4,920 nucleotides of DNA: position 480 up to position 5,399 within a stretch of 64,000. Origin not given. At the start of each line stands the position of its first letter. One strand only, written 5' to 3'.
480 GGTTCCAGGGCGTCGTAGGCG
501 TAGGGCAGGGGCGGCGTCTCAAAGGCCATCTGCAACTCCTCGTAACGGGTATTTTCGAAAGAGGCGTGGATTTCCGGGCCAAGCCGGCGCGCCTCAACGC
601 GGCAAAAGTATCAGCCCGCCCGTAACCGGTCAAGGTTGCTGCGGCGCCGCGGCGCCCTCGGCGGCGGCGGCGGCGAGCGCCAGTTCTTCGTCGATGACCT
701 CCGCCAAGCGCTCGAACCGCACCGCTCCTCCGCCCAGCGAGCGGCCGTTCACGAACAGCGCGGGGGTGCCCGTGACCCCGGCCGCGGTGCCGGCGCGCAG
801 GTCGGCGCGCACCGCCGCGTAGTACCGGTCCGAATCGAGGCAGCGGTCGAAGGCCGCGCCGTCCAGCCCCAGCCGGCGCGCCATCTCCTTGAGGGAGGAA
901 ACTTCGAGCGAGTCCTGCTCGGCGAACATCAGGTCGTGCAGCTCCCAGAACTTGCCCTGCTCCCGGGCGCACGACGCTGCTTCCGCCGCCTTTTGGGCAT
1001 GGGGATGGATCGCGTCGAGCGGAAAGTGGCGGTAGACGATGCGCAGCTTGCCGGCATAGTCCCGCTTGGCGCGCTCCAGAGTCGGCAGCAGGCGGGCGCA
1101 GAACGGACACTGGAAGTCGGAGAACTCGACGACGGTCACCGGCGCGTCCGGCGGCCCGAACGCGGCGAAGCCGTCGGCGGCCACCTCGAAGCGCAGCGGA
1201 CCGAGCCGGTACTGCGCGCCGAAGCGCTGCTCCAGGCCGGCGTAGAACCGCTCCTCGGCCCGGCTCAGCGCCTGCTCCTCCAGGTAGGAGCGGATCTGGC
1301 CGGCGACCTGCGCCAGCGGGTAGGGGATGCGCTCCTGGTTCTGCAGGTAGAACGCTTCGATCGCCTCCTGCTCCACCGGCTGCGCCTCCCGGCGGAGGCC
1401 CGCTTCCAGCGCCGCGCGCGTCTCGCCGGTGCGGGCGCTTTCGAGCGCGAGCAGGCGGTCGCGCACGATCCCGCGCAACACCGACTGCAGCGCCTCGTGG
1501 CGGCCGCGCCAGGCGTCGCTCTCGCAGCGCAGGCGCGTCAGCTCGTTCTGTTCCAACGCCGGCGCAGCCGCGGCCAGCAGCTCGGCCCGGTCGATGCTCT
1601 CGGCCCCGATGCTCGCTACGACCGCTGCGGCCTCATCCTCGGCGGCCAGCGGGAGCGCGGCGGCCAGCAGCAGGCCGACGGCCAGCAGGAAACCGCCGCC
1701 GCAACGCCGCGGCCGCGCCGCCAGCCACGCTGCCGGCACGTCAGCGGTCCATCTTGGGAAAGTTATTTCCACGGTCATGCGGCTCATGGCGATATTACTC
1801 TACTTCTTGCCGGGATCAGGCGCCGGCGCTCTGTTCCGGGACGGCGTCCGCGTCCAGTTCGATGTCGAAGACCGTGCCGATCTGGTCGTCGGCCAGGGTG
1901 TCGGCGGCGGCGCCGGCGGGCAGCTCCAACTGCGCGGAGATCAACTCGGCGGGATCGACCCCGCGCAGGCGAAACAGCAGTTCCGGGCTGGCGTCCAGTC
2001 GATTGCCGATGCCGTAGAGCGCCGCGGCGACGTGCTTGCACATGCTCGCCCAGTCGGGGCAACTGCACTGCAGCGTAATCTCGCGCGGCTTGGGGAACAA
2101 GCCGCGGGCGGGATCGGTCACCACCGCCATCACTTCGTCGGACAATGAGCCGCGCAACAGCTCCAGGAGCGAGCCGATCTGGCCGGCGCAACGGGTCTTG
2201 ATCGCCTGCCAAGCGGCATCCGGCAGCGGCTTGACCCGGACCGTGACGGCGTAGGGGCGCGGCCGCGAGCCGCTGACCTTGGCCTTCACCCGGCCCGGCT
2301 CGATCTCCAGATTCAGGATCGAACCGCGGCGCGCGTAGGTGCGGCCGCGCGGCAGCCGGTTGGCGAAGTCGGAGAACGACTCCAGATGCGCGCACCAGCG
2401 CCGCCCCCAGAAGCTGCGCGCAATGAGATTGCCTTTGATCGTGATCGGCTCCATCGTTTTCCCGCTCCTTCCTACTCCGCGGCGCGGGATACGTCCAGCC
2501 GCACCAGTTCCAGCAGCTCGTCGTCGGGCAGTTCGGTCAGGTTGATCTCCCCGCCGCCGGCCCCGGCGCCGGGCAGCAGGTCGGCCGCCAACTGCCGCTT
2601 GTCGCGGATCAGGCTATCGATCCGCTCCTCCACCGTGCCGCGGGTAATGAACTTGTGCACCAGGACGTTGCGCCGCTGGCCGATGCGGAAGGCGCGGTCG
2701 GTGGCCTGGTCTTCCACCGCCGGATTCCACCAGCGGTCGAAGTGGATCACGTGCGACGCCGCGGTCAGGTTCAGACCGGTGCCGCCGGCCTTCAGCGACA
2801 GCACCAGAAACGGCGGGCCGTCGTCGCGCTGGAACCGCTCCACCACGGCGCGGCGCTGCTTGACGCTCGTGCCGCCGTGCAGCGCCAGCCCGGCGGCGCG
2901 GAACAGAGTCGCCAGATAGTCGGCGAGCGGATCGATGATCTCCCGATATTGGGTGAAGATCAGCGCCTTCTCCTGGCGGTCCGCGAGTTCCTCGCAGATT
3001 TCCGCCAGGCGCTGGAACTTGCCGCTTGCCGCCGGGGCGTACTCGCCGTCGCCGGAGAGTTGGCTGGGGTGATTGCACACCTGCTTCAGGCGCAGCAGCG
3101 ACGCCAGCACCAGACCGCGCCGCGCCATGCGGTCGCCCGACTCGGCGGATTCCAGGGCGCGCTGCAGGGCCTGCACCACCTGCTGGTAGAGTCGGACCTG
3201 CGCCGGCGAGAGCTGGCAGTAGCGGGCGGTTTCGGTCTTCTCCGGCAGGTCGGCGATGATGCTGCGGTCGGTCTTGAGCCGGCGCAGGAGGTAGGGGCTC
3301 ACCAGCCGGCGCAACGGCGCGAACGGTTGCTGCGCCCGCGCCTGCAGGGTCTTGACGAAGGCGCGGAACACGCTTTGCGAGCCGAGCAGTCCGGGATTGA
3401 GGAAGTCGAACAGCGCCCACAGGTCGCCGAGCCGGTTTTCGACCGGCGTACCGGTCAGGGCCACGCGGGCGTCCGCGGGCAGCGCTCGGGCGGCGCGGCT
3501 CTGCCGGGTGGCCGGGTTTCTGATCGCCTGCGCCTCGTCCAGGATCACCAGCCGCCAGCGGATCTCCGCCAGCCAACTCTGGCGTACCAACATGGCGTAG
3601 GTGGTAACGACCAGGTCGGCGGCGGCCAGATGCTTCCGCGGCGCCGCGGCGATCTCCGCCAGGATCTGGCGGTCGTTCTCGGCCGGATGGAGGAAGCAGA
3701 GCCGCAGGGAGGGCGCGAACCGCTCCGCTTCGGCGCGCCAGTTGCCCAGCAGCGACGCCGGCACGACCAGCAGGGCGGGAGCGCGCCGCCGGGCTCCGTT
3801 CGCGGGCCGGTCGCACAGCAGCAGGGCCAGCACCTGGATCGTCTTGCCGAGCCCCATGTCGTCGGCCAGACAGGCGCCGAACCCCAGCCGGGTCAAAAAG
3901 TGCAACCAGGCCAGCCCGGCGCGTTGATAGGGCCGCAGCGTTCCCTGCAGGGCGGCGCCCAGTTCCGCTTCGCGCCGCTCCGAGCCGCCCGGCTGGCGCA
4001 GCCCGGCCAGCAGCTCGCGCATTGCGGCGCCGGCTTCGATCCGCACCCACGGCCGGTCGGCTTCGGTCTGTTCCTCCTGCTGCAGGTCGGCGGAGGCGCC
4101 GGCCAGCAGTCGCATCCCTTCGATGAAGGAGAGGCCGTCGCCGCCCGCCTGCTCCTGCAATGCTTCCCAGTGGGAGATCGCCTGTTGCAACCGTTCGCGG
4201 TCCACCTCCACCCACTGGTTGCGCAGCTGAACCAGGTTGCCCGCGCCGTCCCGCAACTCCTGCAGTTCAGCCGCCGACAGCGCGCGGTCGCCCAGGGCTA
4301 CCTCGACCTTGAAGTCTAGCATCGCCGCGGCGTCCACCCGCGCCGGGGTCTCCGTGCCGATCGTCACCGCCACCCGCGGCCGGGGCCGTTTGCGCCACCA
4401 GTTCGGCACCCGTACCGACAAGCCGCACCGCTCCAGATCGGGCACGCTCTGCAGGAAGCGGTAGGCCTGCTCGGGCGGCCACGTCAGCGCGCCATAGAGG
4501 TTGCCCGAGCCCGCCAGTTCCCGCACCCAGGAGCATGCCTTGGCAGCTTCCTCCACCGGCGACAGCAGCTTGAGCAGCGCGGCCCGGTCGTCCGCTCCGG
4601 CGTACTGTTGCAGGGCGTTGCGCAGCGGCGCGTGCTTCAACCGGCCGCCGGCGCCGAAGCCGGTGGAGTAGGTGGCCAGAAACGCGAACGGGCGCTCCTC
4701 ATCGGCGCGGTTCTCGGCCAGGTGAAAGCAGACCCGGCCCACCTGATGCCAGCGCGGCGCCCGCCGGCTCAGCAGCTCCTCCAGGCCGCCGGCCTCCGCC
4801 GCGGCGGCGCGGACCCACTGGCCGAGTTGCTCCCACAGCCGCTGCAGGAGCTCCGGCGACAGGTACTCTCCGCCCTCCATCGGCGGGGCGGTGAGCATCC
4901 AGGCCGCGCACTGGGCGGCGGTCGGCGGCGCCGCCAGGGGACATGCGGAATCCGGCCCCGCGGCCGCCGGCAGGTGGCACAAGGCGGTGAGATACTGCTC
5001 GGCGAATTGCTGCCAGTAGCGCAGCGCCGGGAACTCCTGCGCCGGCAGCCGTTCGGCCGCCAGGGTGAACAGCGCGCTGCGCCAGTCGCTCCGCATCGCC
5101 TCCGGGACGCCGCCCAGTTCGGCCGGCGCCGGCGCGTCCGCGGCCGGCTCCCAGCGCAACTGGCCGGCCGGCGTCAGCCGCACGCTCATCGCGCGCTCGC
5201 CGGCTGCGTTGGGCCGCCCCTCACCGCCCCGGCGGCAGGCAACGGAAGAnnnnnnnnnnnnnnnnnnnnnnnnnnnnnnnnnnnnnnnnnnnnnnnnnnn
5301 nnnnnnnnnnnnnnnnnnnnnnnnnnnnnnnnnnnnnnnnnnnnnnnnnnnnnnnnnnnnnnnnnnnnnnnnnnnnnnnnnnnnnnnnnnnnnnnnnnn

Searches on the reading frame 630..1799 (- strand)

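Call 31: search_protein_families(library=pfam, max_evalue=0.001, proteins=[window:630-1799:-])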
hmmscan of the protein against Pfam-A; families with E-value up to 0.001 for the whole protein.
window:630-1799:- (389 aa): 3 families
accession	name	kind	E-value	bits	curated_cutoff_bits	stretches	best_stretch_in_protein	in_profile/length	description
PF13462.12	Thioredoxin_4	-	2.5e-30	106.3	23.2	1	213-371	7-165/165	Thioredoxin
PF01323.26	DSBA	-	3.7e-26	92.5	25.6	1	222-369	1-190/191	DSBA-like thioredoxin domain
PF13098.12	Thioredoxin_2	-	5.4e-06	27.1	27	1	222-368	8-103/104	Thioredoxin-like domain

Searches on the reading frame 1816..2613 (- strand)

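Call 31: search_protein_families(library=pfam, max_evalue=0.001, proteins=[window:1816-2613:-])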
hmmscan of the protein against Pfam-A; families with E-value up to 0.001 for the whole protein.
window:1816-2613:- (265 aa): 1 family
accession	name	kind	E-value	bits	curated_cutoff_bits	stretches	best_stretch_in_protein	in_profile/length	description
PF04434.22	SWIM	-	0.00012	22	19.6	1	177-200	9-35/38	SWIM zinc finger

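Call 73: search_protein_families(library=padloc, max_evalue=0.00001, proteins=[window:1816-2613:-])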
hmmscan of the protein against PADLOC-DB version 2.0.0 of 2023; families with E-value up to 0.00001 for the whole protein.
window:1816-2613:- (265 aa): 0 families

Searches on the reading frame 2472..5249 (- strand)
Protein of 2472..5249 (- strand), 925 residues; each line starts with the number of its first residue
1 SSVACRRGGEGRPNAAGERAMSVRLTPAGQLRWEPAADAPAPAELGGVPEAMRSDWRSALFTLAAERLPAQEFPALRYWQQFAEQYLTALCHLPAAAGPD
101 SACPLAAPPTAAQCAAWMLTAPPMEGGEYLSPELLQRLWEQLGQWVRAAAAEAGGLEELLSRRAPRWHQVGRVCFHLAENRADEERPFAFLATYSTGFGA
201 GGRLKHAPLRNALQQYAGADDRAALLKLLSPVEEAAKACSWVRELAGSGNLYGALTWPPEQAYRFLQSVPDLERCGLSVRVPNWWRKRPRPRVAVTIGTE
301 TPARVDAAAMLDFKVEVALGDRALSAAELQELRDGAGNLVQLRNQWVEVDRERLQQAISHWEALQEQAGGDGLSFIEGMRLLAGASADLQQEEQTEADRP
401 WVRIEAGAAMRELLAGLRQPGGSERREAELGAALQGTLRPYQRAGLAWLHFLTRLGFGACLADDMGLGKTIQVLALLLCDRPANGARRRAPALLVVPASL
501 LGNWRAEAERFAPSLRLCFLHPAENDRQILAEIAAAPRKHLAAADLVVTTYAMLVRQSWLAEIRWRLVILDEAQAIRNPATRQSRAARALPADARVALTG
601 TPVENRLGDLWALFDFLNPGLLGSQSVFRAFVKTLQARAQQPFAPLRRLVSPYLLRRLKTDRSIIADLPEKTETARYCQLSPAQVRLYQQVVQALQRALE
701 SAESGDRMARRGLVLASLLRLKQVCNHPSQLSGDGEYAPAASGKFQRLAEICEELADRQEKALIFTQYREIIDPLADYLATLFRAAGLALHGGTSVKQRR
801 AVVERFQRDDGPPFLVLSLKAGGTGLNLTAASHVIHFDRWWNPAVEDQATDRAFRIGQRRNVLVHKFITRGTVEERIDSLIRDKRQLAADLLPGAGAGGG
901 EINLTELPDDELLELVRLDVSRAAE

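Call 31: search_protein_families(library=pfam, max_evalue=0.001, proteins=[window:2472-5249:-])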
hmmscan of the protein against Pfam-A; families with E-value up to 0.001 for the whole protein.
window:2472-5249:- (925 aa): 3 families
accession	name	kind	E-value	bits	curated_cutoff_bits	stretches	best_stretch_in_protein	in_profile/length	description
PF00176.29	SNF2-rel_dom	-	1.3e-63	215.3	24.9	1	441-729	1-289/290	SNF2-related domain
PF12419.13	DUF3670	-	8e-33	113.4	27.6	1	254-381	5-134/136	SNF2 Helicase protein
PF00271.37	Helicase_C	-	3.1e-21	76.1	23.5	1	746-857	4-110/110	Helicase conserved C-terminal domain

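Call 73: search_protein_families(library=padloc, max_evalue=0.00001, proteins=[window:2472-5249:-])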
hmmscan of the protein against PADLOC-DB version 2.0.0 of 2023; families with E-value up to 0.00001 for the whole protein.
window:2472-5249:- (925 aa): 32 families (the best 25 are shown)
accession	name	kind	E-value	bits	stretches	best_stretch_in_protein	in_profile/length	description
PDLC00633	ZorD1|ZorD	-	4.8e-122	406.8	1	426-891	432-884/908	"SWI2/SNF2 helicase, Mrr-like nuclease"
PDLC02842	DpdE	-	2.1e-119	398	1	428-915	692-1173/1176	DpdE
PDLC00632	ZorD1|ZorD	-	6.2e-110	366.8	1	426-896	580-1084/1101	"SWI2/SNF2 helicase, Mrr-like nuclease"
PDLC00629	ZorD1|ZorD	-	8.3e-110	366.3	1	326-895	380-958/1012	"SWI2/SNF2 helicase, Mrr-like nuclease"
PDLC00634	ZorD1|ZorD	-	8.6e-107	356.3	1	426-902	483-979/1208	"SWI2/SNF2 helicase, Mrr-like nuclease"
PDLC00631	ZorD1|ZorD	-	8.7e-103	342.9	1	424-892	426-910/1071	"SWI2/SNF2 helicase, Mrr-like nuclease"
PDLC02849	DpdE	-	1.1e-100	336.1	1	405-896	371-837/857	DpdE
PDLC02850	DpdE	-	6.7e-98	327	1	431-895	798-1245/1282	DpdE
PDLC02845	DpdE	-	1.2e-96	322.8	1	426-895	832-1276/1293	DpdE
PDLC02851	DpdE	-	1.5e-79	266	1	308-903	479-1046/1055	DpdE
PDLC00628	ZorD1|ZorD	-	9.1e-74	246.8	1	424-869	499-944/1171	"SWI2/SNF2 helicase, Mrr-like nuclease"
PDLC02854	DpdE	-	8.6e-71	237.1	1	437-893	579-1063/1083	DpdE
PDLC00627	ZorD1|ZorD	-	1.1e-70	236.8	2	544-866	607-959/1006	"SWI2/SNF2 helicase, Mrr-like nuclease"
PDLC02848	DpdE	-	2.1e-60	202.6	1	431-770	350-674/856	DpdE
PDLC00630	ZorD1|ZorD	-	6.3e-46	155.3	1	544-865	268-616/817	"SWI2/SNF2 helicase, Mrr-like nuclease"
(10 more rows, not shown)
